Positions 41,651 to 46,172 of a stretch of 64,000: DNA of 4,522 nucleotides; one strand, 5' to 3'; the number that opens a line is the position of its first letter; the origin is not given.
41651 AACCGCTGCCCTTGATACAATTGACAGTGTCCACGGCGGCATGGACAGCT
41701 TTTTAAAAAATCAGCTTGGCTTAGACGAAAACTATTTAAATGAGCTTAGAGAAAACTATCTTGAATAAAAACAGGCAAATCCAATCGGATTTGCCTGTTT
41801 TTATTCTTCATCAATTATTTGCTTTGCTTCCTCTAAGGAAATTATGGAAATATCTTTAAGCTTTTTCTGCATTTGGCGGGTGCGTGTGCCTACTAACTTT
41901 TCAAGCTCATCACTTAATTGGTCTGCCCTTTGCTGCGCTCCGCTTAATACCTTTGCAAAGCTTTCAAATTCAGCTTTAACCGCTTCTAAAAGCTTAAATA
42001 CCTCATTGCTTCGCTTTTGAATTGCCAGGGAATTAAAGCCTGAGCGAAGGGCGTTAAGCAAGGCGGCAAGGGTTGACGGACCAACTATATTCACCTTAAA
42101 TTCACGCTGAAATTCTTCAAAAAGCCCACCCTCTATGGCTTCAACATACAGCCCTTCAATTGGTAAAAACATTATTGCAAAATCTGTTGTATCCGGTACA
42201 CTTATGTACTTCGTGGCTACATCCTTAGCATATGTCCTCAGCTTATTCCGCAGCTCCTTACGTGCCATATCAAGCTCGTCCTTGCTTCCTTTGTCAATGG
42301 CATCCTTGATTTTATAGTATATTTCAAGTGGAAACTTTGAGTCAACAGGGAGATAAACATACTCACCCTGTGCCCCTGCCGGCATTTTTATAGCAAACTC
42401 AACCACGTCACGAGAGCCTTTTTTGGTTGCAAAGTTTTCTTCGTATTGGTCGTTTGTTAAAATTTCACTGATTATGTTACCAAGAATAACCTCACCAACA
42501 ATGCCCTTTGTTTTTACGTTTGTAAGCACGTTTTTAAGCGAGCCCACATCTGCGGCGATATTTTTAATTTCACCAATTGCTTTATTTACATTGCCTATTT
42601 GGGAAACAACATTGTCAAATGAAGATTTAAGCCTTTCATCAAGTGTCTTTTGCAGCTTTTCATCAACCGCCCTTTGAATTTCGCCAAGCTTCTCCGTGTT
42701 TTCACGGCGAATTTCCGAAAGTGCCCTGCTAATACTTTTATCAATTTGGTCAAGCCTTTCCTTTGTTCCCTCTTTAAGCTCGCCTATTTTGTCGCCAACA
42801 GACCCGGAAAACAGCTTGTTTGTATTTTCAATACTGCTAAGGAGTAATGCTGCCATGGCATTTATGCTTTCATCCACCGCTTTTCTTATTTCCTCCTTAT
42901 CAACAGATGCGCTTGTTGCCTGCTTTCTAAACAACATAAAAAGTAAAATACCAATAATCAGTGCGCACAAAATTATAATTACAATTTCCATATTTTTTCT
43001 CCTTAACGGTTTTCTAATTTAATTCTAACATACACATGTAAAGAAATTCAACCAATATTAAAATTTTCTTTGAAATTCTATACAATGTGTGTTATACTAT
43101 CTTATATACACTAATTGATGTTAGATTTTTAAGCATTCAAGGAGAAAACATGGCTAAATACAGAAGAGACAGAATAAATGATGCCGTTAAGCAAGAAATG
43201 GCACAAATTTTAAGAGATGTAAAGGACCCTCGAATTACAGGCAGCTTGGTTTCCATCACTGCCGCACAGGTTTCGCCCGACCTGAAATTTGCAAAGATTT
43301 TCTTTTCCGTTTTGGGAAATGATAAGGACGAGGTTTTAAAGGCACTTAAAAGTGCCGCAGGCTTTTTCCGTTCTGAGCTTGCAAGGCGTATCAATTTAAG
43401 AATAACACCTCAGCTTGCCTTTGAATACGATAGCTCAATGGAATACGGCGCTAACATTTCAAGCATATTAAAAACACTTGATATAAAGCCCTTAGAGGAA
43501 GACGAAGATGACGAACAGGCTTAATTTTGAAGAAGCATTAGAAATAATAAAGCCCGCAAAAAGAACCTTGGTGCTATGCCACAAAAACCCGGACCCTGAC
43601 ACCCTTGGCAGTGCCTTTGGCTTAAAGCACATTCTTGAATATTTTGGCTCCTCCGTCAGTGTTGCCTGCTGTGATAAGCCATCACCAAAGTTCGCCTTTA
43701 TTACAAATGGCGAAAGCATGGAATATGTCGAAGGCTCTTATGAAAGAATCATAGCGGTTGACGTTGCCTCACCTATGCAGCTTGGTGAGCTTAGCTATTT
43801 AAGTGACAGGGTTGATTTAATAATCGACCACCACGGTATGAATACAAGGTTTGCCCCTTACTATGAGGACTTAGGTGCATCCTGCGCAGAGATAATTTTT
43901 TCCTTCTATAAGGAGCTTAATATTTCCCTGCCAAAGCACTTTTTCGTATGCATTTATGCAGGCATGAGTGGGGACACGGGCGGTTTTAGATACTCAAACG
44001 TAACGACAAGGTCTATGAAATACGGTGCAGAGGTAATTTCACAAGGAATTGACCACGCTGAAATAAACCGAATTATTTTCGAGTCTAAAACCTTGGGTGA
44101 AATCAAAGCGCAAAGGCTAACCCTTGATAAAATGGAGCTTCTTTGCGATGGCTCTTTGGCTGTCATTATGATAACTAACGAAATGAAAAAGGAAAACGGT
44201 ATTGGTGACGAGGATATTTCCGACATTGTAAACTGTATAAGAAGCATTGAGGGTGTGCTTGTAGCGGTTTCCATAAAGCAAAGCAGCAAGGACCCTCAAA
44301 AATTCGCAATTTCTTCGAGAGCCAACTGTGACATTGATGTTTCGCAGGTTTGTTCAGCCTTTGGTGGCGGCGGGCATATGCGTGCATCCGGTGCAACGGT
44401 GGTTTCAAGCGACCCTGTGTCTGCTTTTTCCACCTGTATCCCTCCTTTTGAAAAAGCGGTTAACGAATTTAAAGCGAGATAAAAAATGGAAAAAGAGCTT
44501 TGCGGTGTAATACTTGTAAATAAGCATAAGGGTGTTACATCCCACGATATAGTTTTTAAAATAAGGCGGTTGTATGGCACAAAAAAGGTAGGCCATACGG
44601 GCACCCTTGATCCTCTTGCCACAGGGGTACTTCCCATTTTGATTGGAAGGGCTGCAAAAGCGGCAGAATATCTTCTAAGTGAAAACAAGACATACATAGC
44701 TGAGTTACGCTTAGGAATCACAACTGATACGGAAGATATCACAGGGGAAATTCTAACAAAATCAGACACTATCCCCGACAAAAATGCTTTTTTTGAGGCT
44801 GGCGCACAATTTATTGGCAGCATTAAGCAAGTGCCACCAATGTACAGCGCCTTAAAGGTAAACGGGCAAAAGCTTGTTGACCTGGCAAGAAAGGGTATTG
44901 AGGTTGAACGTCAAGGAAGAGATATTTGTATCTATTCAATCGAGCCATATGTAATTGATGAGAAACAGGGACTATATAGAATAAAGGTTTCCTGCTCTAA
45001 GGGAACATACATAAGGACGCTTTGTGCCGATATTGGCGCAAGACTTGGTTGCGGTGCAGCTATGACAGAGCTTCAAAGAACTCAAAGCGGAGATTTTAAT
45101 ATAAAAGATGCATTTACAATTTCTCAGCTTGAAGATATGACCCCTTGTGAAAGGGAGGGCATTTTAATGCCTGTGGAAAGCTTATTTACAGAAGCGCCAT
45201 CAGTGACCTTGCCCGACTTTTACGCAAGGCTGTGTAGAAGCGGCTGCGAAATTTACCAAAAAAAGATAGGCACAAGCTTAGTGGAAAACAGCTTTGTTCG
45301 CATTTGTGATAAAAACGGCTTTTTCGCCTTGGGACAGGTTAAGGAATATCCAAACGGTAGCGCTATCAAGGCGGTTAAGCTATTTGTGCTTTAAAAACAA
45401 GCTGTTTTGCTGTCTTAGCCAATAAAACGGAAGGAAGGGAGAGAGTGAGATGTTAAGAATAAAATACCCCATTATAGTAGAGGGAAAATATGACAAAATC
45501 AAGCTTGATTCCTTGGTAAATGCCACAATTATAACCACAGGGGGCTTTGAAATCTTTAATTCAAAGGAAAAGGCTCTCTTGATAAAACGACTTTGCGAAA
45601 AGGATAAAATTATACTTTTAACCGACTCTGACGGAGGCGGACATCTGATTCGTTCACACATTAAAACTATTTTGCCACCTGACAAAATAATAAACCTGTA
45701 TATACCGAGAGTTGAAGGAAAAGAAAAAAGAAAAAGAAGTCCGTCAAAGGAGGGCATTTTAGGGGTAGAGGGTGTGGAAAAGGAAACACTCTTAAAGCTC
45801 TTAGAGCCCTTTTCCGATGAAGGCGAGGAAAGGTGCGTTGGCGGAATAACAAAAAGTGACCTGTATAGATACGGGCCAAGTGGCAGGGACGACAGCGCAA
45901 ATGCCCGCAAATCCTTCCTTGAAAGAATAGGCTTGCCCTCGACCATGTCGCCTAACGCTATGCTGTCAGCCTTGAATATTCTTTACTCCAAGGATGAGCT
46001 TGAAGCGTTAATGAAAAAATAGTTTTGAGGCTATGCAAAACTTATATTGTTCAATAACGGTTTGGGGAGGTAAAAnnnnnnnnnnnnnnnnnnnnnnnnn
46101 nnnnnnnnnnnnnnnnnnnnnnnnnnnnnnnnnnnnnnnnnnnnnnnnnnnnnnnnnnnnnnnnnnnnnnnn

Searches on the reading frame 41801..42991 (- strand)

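Call 16: search_protein_families(library=pfam, proteins=[window:41801-42991:-], max_evalue=0.001)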
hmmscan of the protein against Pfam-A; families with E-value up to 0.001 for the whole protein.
window:41801-42991:- (396 aa): 4 families
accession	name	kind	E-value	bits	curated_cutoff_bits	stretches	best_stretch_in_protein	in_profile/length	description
PF02646.22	RmuC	-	7.9e-63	212.7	26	1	100-390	1-290/291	RmuC family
PF01442.23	Apolipoprotein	-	1.4e-05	25.3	90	1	31-126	100-186/190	Apolipoprotein A1/A4/E domain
PF04513.17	Baculo_PEP_C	-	0.00014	22.3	38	1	82-160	24-105/140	Baculovirus polyhedron envelope protein, PEP, C terminus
PF02601.20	Exonuc_VII_L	-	0.00069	19.6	35.9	0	323-382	159-218/315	Exonuclease VII, large subunit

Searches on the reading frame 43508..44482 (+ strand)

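Call 16: search_protein_families(library=pfam, proteins=[window:43508-44482:+], max_evalue=0.001)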
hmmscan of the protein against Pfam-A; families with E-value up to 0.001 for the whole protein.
window:43508-44482:+ (324 aa): 2 families
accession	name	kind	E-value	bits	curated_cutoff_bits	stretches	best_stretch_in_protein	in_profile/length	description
PF01368.27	DHH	-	5.1e-13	49.8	28.1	1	20-153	2-125/125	DHH family, N-terminal domain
PF02272.25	DHHA1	-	1.4e-06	29.1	25.9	1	226-300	9-85/102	DHHA1 domain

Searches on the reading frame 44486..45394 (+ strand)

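Call 16: search_protein_families(library=pfam, proteins=[window:44486-45394:+], max_evalue=0.001)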
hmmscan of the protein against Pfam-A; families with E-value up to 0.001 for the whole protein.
window:44486-45394:+ (302 aa): 2 families
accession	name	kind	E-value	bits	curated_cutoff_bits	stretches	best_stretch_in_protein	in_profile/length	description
PF01509.24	TruB_N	-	1.6e-52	178.3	27.3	1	27-176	1-149/149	TruB family pseudouridylate synthase (N terminal domain)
PF16198.10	TruB_C_2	-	9.1e-16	58.2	29.3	1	177-234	1-65/66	tRNA pseudouridylate synthase B C-terminal domain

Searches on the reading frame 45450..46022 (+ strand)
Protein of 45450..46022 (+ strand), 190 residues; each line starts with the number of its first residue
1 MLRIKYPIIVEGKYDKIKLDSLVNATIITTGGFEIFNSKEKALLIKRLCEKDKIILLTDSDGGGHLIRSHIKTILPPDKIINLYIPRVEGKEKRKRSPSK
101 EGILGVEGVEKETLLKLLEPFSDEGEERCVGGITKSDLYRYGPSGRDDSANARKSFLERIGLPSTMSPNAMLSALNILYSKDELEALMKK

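Call 16: search_protein_families(library=pfam, proteins=[window:45450-46022:+], max_evalue=0.001)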
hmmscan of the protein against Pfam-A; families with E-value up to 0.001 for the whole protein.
window:45450-46022:+ (190 aa): 2 families
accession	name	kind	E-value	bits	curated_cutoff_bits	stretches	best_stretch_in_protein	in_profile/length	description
PF13331.11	DUF4093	-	1.6e-14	54.7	25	1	104-188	2-86/86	Domain of unknown function (DUF4093)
PF01751.28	Toprim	-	2.8e-07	31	23.1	1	8-80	3-88/96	Toprim domain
